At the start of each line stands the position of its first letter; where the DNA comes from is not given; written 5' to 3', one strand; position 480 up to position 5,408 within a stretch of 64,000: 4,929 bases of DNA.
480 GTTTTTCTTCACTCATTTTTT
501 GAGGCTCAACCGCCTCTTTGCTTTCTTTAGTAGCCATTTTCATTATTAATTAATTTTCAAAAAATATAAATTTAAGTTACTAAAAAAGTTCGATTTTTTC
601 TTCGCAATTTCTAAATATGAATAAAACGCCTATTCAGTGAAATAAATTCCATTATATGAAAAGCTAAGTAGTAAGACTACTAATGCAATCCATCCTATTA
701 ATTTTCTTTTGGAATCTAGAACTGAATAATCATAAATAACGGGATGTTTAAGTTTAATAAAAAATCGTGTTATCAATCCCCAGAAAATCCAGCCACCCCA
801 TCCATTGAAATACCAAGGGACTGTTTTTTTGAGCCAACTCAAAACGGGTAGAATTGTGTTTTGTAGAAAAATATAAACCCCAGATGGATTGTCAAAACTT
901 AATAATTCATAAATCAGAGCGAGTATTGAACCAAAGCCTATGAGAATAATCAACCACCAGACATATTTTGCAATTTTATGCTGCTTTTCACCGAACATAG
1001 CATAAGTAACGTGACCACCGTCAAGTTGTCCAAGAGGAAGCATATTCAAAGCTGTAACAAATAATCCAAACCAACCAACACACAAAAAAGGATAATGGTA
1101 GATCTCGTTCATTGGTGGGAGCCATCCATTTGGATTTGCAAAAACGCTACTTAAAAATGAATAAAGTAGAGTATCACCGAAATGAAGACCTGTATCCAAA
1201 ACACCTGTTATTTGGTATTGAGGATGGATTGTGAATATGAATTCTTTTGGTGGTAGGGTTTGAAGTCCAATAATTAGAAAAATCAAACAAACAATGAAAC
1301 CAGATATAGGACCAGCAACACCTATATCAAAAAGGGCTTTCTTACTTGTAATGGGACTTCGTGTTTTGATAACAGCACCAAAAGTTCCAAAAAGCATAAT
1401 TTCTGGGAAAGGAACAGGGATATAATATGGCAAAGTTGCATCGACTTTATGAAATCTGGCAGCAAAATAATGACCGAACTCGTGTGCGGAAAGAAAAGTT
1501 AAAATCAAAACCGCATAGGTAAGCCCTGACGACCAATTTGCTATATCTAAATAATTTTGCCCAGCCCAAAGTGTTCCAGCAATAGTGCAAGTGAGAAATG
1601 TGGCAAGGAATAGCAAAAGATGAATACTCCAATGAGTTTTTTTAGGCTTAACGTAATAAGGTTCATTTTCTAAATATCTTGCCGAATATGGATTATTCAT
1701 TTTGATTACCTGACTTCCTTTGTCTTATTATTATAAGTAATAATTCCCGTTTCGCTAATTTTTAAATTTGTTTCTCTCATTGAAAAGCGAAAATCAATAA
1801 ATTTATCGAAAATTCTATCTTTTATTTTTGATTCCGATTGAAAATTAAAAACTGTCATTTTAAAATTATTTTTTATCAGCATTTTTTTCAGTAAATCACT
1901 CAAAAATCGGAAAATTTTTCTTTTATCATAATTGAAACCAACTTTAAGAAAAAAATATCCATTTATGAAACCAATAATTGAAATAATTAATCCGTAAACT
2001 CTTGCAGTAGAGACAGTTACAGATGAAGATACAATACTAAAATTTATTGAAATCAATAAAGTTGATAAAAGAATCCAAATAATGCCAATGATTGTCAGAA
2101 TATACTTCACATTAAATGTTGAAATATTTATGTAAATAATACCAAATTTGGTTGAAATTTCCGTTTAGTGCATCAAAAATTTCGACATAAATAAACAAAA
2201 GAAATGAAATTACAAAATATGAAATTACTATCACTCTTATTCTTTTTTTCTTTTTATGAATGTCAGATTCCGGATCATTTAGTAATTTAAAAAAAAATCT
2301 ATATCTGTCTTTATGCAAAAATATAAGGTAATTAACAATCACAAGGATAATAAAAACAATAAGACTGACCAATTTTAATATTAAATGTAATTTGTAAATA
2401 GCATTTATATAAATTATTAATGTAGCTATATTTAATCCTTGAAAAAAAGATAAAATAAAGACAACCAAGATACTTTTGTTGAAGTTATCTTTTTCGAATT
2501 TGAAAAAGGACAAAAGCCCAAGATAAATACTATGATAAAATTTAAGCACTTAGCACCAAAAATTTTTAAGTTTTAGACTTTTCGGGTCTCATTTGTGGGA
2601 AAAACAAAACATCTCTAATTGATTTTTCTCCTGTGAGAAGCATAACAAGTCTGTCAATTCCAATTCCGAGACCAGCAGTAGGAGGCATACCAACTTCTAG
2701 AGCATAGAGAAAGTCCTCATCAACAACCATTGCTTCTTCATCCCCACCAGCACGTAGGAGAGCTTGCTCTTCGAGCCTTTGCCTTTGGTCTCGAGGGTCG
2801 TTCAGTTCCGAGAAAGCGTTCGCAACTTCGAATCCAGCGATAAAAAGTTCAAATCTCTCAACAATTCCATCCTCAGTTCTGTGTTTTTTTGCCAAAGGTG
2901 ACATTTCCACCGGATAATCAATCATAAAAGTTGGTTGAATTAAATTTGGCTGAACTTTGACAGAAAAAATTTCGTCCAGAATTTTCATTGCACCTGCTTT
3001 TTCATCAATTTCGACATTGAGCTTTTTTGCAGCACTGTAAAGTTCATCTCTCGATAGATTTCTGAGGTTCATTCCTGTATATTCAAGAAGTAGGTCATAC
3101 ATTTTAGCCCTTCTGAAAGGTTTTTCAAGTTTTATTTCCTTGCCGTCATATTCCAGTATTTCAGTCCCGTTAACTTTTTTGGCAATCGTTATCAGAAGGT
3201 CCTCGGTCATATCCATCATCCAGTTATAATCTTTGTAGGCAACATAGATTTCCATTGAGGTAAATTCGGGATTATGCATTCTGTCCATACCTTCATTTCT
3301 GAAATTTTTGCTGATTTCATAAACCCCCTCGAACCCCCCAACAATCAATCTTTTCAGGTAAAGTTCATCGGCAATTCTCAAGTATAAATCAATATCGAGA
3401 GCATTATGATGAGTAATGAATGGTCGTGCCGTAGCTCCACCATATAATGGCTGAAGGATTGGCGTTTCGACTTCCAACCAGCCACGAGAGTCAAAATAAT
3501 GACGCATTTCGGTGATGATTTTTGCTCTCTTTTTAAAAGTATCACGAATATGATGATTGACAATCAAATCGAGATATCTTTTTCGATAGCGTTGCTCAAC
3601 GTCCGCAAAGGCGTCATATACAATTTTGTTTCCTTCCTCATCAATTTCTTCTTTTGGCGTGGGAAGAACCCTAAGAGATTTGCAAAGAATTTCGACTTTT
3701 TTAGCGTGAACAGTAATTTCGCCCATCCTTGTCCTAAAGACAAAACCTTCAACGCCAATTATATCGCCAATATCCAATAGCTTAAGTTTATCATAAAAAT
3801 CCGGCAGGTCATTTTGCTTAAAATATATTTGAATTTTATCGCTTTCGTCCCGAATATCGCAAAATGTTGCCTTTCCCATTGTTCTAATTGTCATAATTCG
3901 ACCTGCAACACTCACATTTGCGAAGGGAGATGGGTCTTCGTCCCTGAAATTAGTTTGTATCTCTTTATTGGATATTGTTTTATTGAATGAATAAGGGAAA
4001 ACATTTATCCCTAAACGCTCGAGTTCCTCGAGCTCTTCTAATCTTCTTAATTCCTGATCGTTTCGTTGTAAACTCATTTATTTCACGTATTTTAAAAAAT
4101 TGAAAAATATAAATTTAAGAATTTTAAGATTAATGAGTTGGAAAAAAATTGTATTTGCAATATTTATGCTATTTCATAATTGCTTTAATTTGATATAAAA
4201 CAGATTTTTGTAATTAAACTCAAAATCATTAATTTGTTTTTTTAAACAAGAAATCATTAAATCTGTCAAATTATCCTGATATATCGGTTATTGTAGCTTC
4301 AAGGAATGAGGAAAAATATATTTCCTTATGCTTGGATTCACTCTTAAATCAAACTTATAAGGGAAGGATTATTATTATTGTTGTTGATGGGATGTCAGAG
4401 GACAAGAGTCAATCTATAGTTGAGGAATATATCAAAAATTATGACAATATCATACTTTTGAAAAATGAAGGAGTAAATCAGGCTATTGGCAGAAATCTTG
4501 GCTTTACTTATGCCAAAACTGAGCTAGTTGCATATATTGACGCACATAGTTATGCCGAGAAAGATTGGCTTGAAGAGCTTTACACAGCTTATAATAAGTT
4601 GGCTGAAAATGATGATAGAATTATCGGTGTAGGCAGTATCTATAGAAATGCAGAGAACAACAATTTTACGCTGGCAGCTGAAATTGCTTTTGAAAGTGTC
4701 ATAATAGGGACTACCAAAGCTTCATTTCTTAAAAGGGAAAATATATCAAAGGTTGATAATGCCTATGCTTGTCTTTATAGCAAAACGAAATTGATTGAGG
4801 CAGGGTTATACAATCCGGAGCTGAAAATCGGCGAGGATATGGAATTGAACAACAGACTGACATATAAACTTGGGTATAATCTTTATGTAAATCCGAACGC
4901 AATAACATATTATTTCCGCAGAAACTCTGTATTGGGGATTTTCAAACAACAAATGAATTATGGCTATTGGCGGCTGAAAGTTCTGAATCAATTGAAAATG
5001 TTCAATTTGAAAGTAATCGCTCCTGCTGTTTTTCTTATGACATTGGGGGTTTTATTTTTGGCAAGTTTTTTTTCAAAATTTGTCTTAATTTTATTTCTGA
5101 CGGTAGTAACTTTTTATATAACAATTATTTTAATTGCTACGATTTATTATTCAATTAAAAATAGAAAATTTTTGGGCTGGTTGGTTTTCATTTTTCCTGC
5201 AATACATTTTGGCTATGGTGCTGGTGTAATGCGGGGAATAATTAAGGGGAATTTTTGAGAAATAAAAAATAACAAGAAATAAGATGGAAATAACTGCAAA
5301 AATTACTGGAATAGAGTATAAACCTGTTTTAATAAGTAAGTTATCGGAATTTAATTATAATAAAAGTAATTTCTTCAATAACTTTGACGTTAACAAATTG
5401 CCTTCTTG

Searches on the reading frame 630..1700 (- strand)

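Call 65: search_protein_families(library=pfam, proteins=[window:630-1700:-], max_evalue=0.00001)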
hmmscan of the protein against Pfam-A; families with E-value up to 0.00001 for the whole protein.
window:630-1700:- (356 aa): 1 family
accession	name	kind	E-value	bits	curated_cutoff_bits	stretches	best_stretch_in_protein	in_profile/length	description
PF02163.28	Peptidase_M50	-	6.3e-18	65.4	27.2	1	62-247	2-206/221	Peptidase family M50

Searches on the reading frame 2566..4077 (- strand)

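Call 65: search_protein_families(library=pfam, proteins=[window:2566-4077:-], max_evalue=0.00001)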
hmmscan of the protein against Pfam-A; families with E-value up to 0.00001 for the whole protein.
window:2566-4077:- (503 aa): 2 families
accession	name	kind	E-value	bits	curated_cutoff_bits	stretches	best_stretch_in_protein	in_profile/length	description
PF00152.25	tRNA-synt_2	-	9.5e-92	307.8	25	1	160-496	2-307/308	tRNA synthetases class II (D, K and N)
PF01336.31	tRNA_anti-codon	-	6.9e-19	68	27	1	55-131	1-75/75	OB-fold nucleic acid binding domain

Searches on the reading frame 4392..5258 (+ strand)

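Call 65: search_protein_families(library=pfam, proteins=[window:4392-5258:+], max_evalue=0.00001)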
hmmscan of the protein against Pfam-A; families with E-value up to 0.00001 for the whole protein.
window:4392-5258:+ (288 aa): 2 families
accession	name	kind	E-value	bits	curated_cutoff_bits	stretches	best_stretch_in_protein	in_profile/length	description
PF00535.33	Glycos_transf_2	-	1.7e-13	51.3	23.3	1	2-107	37-138/168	Glycosyl transferase family 2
PF10111.15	Glyco_tranf_2_2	-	4.3e-10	40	27.3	1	3-181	40-223/276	Glycosyltransferase like family 2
